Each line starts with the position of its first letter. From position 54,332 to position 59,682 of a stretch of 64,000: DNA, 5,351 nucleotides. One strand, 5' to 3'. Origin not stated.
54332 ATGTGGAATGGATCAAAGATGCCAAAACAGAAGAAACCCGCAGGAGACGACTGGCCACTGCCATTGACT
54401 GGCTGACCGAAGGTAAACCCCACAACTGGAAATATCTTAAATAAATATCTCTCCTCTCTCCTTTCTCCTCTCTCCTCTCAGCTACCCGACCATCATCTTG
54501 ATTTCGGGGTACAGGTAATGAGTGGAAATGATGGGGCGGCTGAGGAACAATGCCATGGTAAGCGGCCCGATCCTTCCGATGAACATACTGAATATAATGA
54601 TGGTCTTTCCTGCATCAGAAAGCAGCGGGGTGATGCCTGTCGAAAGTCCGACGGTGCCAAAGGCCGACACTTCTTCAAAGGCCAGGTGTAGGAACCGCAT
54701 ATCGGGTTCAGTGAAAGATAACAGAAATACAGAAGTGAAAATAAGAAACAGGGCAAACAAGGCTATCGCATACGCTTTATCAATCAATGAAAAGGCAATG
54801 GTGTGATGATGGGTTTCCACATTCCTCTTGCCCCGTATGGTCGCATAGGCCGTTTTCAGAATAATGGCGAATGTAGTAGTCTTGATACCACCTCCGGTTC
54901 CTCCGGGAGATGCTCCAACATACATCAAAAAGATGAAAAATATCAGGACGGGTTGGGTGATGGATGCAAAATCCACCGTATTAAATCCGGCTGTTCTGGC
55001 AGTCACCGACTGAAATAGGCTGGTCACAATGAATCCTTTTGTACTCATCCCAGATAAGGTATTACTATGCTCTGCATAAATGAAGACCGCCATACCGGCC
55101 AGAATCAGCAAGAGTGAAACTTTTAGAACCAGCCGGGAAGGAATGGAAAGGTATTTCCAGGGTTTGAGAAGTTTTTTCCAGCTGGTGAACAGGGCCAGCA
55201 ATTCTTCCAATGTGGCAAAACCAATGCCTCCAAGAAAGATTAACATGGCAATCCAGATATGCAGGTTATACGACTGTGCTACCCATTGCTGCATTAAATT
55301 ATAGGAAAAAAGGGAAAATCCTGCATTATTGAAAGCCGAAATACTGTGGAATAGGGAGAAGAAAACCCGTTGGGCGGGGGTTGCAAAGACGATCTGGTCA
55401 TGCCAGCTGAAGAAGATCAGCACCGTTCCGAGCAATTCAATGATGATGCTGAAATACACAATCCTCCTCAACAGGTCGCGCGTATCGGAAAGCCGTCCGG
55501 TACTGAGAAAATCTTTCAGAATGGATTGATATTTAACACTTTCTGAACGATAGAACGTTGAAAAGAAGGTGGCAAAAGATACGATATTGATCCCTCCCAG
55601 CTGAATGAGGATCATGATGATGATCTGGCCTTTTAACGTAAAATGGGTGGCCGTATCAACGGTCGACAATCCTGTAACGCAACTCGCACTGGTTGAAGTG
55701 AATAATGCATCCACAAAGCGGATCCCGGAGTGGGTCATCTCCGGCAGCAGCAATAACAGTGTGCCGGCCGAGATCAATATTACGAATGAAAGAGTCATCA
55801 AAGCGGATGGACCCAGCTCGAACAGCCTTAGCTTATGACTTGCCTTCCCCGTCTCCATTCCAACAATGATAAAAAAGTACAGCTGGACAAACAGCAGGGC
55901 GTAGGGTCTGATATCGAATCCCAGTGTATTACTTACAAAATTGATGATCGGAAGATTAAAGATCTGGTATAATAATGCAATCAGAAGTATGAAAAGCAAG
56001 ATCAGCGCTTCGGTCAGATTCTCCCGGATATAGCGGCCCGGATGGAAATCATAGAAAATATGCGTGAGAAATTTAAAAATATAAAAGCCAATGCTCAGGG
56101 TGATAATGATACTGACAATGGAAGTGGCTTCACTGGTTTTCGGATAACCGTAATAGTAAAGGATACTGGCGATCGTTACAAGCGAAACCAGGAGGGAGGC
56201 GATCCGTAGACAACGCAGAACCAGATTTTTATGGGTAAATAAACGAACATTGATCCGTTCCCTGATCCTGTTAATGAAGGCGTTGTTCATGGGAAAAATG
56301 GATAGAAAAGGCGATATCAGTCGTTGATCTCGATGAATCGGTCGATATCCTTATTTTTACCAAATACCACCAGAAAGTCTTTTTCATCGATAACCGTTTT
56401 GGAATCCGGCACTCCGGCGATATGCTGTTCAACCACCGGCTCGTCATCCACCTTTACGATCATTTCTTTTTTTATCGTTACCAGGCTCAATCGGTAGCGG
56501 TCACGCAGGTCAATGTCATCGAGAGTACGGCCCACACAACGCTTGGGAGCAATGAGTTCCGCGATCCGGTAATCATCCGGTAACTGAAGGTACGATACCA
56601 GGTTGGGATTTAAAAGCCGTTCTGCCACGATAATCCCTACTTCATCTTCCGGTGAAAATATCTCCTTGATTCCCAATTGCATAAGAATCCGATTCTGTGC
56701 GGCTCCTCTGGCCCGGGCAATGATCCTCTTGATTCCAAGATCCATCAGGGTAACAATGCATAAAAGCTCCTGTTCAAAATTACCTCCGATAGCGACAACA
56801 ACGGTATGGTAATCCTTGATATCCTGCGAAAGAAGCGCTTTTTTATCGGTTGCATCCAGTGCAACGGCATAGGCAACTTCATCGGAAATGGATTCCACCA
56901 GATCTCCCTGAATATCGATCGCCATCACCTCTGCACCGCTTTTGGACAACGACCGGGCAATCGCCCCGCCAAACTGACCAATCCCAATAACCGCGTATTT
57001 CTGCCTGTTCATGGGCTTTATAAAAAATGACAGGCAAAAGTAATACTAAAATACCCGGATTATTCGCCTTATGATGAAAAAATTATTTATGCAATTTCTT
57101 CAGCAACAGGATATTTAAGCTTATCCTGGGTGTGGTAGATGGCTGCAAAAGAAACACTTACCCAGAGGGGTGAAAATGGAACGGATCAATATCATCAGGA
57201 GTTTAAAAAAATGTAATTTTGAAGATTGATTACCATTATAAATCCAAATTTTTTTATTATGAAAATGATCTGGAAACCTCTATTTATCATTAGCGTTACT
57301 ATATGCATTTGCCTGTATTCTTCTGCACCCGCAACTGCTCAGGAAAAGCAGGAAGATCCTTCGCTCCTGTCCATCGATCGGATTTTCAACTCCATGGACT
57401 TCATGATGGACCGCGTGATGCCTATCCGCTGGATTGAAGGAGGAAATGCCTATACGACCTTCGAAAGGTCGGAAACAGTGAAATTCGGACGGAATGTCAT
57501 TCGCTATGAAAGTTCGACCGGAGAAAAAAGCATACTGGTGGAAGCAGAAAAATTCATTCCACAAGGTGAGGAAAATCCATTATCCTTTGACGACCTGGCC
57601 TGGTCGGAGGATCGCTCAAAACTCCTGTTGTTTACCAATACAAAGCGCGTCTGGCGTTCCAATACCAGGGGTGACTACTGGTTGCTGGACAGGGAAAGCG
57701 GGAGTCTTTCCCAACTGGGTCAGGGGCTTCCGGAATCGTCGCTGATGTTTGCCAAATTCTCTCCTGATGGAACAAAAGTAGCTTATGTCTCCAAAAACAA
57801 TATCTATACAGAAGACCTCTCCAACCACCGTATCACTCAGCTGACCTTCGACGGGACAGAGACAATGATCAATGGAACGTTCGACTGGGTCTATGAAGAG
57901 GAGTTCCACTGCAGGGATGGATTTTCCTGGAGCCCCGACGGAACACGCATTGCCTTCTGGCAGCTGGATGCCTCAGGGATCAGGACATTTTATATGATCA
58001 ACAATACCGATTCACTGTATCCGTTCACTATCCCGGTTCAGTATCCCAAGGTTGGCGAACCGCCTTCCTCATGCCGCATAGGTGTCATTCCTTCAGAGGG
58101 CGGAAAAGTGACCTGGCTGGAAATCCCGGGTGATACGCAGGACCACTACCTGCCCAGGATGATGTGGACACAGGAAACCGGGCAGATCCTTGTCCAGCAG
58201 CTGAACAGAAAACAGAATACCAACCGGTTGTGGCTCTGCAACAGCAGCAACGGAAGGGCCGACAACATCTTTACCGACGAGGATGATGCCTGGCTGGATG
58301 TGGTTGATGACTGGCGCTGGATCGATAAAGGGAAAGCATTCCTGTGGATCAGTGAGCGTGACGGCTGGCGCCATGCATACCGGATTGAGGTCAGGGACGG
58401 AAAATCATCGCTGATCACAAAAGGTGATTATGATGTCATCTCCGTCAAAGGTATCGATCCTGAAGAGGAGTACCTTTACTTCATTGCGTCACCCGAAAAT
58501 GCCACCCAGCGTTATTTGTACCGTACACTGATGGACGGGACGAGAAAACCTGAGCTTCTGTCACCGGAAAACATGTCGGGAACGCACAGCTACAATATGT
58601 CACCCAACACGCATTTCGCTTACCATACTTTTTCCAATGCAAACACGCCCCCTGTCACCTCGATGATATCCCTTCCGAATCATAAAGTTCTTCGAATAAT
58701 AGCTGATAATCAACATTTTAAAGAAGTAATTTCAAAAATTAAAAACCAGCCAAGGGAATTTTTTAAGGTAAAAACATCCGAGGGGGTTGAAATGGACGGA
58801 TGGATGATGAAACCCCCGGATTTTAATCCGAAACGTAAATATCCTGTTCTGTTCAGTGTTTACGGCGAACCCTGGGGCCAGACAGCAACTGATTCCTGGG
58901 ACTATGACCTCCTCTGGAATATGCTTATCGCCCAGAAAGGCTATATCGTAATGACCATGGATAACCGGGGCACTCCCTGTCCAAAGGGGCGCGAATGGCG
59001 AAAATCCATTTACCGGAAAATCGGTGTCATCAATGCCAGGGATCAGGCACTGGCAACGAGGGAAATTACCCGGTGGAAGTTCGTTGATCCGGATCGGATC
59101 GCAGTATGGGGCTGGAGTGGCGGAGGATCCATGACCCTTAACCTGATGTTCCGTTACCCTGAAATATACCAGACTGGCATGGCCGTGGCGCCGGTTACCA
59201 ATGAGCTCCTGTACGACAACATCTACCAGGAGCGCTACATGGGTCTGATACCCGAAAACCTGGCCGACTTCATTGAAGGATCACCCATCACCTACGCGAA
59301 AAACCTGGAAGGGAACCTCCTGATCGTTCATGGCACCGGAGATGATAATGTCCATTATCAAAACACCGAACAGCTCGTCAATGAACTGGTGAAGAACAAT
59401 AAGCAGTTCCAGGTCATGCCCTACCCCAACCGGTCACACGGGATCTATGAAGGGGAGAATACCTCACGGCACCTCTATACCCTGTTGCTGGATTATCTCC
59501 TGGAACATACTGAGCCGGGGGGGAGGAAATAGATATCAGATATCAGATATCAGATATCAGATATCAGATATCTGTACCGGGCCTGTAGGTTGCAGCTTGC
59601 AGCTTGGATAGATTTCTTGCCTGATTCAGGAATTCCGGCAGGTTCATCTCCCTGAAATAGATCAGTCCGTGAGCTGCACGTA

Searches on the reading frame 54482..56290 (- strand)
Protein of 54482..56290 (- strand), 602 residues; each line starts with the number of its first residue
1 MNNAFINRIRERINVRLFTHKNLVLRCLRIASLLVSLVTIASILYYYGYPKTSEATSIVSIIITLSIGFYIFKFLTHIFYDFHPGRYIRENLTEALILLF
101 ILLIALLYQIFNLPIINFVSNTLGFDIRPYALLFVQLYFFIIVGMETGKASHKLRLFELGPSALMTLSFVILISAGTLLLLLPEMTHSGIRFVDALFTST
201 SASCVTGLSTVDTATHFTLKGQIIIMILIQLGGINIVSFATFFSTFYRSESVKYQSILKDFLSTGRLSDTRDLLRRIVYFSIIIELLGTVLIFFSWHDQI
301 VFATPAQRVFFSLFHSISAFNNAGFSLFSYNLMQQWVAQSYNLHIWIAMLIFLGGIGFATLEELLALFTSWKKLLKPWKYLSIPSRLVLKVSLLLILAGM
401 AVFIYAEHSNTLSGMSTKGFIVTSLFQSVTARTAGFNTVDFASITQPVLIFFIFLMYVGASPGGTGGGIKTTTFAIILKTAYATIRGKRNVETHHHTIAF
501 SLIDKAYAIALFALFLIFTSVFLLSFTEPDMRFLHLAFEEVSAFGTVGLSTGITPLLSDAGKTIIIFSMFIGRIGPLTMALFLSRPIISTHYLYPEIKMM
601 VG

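Call 89: search_protein_families(library=ncbifam, proteins=[window:54482-56290:-], max_evalue=0.00001)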
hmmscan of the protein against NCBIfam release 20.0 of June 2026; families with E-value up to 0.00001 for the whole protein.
window:54482-56290:- (602 aa): 2 families
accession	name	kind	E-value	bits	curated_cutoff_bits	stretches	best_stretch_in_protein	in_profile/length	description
TIGR00933.1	2a38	subfamily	4.9e-91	305.7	331.15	1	179-573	1-391/391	TrkH family potassium uptake protein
TIGR00934.2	2a38euk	subfamily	1.8e-24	86.2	441.9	2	391-581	623-827/834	TRK family potassium/sodium uptake transporter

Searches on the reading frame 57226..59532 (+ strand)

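Call 89: search_protein_families(library=ncbifam, proteins=[window:57226-59532:+], max_evalue=0.00001)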
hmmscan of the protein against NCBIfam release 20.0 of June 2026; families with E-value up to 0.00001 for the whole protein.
window:57226-59532:+ (768 aa): 4 families
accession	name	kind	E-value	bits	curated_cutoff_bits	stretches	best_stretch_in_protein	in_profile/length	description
NF053518.1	DipepPtdsDpp5Prph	equivalog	1.8e-29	102.8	900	1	413-640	308-523/655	dipeptidyl-peptidase Dpp5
NF050058.1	e_dPHAscl_type1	hypoth_equivalog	2.2e-11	43.8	150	1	620-726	101-209/276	extracellular catalytic domain type 1 short-chain-length polyhydroxyalkanoate depolymerase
NF033523.0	lasso_peptidase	equivalog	1.5e-09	37.2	400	0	471-642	342-513/638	Atxe2 family lasso peptide isopeptidase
TIGR02800.1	propeller_TolB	equivalog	8.8e-06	24.9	343.15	0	176-207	196-275/418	Tol-Pal system beta propeller repeat protein TolB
